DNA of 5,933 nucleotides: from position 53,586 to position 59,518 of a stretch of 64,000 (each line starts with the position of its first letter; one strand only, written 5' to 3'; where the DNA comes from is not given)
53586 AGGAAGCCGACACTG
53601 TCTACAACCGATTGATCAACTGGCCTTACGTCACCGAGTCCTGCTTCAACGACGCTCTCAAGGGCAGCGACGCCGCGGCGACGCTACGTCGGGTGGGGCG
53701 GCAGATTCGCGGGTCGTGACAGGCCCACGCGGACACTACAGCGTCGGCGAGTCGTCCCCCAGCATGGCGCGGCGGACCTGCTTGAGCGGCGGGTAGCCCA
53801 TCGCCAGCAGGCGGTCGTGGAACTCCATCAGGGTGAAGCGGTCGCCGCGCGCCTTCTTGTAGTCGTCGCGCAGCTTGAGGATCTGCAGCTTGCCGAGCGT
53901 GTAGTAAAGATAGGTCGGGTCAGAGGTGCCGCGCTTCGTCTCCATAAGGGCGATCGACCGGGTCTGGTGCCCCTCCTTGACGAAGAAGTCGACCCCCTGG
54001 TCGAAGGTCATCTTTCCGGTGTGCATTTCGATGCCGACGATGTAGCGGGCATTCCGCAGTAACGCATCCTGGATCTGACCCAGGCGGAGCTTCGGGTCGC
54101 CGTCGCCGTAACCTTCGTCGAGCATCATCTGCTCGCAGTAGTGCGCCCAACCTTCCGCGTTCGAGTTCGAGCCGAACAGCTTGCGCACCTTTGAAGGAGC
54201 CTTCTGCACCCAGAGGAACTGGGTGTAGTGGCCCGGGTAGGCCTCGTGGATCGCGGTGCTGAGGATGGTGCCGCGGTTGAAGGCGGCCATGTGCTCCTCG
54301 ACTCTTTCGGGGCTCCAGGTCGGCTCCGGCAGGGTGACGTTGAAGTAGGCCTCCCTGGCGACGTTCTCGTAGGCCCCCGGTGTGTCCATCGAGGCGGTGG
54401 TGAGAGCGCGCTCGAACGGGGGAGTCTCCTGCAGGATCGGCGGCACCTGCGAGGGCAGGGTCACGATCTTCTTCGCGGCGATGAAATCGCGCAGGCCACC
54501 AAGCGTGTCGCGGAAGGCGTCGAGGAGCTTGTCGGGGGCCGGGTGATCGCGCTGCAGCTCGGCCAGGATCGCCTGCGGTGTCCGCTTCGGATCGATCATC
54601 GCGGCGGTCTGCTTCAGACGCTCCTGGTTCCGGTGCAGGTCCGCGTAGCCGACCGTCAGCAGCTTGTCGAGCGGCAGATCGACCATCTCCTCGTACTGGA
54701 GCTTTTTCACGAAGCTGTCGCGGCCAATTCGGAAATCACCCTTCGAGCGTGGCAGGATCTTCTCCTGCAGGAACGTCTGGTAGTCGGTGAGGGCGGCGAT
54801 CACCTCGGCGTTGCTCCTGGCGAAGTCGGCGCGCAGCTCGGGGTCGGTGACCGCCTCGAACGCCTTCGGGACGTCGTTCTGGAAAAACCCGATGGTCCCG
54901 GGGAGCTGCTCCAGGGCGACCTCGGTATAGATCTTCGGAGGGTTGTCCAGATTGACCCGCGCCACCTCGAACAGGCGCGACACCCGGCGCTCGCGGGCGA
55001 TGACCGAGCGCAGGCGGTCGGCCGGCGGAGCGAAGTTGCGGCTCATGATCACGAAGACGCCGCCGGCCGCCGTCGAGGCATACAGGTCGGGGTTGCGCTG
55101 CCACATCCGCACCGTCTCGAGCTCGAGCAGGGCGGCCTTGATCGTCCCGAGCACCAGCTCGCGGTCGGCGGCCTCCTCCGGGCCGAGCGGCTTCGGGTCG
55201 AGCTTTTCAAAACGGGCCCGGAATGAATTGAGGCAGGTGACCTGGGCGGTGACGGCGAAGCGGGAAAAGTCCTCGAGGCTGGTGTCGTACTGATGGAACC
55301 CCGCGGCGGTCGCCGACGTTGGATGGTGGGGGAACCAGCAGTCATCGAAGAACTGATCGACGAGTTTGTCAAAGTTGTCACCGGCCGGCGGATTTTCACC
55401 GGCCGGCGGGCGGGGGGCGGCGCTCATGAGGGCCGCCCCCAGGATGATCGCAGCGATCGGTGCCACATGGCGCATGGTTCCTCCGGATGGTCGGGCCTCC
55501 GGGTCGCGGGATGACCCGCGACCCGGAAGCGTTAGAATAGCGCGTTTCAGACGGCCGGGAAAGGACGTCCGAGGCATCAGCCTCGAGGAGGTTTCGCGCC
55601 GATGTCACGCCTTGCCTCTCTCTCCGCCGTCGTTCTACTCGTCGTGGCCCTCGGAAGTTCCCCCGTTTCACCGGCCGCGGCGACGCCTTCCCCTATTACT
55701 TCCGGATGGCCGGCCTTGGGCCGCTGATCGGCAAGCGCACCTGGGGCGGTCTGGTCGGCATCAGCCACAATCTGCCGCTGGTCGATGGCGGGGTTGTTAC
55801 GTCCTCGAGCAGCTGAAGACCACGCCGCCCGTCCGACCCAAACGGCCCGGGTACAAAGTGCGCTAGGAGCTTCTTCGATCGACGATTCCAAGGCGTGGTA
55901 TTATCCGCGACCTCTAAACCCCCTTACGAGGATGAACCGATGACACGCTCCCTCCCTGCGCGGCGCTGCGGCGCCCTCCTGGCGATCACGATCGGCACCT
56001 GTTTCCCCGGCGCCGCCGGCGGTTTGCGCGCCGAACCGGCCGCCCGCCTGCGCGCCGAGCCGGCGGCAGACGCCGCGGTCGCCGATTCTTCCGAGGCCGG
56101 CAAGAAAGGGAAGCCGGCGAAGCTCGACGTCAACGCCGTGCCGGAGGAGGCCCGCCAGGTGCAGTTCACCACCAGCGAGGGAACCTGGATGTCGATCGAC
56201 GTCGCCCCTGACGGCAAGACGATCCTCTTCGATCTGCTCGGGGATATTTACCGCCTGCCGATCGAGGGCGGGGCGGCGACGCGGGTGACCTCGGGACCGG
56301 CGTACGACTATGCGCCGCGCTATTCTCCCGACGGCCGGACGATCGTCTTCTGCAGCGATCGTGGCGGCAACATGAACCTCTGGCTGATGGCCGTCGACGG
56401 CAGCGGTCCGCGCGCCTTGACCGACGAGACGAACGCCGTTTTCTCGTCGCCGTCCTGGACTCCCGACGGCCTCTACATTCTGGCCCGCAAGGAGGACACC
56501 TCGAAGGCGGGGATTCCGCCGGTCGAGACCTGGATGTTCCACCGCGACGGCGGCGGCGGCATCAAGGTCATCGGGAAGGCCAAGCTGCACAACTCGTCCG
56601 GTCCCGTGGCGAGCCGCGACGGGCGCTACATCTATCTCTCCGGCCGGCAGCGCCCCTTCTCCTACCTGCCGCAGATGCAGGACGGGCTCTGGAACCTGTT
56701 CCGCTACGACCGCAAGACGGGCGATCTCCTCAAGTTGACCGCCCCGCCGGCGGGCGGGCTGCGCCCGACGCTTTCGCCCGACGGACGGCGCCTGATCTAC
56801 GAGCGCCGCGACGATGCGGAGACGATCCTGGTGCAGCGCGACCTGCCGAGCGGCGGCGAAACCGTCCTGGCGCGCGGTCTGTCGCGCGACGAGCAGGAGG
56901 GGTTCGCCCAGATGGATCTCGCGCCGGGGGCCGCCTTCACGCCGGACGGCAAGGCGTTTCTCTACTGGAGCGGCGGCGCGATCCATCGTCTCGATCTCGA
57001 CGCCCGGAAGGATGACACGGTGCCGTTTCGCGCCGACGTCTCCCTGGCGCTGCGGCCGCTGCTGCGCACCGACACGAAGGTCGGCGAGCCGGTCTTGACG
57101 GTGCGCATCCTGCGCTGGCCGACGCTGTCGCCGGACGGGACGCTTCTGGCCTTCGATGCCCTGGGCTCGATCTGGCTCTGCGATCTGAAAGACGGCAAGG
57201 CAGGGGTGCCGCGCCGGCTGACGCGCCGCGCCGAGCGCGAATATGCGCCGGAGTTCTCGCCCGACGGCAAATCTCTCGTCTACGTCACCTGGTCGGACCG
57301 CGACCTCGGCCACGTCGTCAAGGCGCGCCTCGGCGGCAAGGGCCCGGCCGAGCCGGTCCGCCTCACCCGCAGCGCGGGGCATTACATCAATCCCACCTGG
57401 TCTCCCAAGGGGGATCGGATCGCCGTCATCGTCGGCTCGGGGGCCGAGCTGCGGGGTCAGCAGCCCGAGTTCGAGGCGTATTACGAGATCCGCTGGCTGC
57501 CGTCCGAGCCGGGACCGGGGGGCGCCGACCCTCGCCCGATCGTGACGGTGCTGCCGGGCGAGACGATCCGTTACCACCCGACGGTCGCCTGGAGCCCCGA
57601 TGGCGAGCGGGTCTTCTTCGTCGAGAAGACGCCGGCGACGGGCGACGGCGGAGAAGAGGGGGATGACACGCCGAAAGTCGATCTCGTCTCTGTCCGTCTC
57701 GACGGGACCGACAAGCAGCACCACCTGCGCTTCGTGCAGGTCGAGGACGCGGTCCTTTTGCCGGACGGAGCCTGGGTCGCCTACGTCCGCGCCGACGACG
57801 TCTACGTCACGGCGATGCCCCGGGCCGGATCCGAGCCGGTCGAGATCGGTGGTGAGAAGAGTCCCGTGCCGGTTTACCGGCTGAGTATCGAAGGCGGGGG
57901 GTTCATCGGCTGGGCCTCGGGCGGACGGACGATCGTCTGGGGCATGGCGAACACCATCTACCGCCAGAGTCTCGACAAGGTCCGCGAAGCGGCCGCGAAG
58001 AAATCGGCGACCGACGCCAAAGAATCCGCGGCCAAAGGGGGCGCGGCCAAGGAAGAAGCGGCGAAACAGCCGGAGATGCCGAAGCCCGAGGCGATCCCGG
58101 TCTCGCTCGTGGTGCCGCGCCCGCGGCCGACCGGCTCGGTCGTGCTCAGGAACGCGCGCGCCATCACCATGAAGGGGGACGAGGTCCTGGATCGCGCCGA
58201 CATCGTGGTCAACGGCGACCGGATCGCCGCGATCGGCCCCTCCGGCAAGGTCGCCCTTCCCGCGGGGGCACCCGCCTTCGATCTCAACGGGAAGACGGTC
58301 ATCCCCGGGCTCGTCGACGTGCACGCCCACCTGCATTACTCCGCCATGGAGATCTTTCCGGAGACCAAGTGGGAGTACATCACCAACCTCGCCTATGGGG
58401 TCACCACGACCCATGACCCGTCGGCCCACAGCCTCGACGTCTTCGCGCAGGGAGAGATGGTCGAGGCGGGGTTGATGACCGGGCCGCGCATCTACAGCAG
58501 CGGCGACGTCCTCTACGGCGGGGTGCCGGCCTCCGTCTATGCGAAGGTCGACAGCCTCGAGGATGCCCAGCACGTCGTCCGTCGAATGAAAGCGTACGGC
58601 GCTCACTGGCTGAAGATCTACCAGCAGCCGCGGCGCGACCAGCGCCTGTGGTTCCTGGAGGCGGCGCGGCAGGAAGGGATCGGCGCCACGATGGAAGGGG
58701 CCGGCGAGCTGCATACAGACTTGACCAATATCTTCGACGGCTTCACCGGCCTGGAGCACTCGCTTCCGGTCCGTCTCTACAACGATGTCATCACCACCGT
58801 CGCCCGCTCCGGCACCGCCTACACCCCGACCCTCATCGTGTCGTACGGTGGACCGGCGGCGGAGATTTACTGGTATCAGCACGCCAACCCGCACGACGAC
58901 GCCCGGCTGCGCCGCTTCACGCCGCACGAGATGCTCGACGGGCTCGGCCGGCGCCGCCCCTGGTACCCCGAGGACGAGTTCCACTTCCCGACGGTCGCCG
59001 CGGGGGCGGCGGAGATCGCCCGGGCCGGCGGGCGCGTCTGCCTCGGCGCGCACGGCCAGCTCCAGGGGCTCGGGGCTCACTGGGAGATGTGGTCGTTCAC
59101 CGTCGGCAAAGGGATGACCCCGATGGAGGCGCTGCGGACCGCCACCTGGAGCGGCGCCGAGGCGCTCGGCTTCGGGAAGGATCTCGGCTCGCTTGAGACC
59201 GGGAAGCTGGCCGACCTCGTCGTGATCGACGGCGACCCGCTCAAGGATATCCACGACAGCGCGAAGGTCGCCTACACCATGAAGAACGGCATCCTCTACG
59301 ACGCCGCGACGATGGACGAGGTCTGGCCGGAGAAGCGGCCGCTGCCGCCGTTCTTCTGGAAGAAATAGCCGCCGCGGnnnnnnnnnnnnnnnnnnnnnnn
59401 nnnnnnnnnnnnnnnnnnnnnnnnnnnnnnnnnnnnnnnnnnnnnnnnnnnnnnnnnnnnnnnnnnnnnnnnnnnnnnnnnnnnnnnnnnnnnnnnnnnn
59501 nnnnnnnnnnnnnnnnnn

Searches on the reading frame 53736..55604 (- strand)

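Call 77: search_protein_families(library=pfam, proteins=[window:53736-55604:-], max_evalue=0.00001)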
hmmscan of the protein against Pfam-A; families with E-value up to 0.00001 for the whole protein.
window:53736-55604:- (622 aa): 1 family
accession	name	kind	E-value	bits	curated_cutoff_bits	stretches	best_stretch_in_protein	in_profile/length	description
PF05960.17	DUF885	-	7.4e-105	353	32.4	1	95-614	1-532/532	Bacterial protein of unknown function (DUF885)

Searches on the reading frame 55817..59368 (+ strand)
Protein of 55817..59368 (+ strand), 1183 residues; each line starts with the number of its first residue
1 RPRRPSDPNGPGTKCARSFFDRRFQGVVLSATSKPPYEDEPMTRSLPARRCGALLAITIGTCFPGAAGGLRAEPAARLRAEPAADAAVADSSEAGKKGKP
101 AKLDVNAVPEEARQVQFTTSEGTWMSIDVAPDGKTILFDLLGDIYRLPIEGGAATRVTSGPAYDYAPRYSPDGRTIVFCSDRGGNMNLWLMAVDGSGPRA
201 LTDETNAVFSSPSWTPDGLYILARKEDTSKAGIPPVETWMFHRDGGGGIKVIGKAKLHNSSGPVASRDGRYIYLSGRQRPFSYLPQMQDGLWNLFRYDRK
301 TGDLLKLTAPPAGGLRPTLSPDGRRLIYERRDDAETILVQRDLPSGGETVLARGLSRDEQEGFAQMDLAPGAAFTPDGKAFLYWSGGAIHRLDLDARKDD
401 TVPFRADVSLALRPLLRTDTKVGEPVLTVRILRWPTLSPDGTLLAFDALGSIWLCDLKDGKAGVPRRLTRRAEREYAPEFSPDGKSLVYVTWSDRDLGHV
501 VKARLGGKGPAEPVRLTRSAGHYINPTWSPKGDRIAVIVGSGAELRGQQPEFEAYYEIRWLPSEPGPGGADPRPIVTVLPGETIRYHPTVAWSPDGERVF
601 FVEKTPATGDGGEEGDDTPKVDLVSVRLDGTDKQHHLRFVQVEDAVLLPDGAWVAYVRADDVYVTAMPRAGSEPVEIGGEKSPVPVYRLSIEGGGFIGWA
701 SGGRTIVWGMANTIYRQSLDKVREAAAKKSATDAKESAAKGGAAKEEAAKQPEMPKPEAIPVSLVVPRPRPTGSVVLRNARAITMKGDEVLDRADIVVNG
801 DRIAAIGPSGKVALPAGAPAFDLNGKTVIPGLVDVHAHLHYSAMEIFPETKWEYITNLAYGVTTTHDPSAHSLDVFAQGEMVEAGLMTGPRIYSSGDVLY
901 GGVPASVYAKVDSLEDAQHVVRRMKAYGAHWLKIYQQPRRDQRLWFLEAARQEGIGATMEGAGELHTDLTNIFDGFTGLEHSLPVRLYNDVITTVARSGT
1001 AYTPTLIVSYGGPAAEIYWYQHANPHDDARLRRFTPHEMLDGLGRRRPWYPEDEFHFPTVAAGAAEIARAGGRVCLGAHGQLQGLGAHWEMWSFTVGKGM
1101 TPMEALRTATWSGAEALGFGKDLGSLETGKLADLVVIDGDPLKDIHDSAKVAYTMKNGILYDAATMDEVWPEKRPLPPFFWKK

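Call 77: search_protein_families(library=pfam, proteins=[window:55817-59368:+], max_evalue=0.00001)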
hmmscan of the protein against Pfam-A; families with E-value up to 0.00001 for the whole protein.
window:55817-59368:+ (1183 aa): 4 families
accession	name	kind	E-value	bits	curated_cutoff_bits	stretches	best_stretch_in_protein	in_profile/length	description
PF07676.18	PD40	-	1.1e-38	130.7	20.9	1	155-189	2-37/38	WD40-like Beta Propeller Repeat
PF01979.26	Amidohydro_1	-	3.6e-19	69.7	25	1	827-1158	1-342/345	Amidohydrolase family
PF07969.17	Amidohydro_3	-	2.7e-14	54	29.7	1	1096-1158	403-468/472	Amidohydrolase family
PF00930.27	DPPIV_N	-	8e-09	35.1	22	0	142-209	23-87/354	Dipeptidyl peptidase IV (DPP IV) N-terminal region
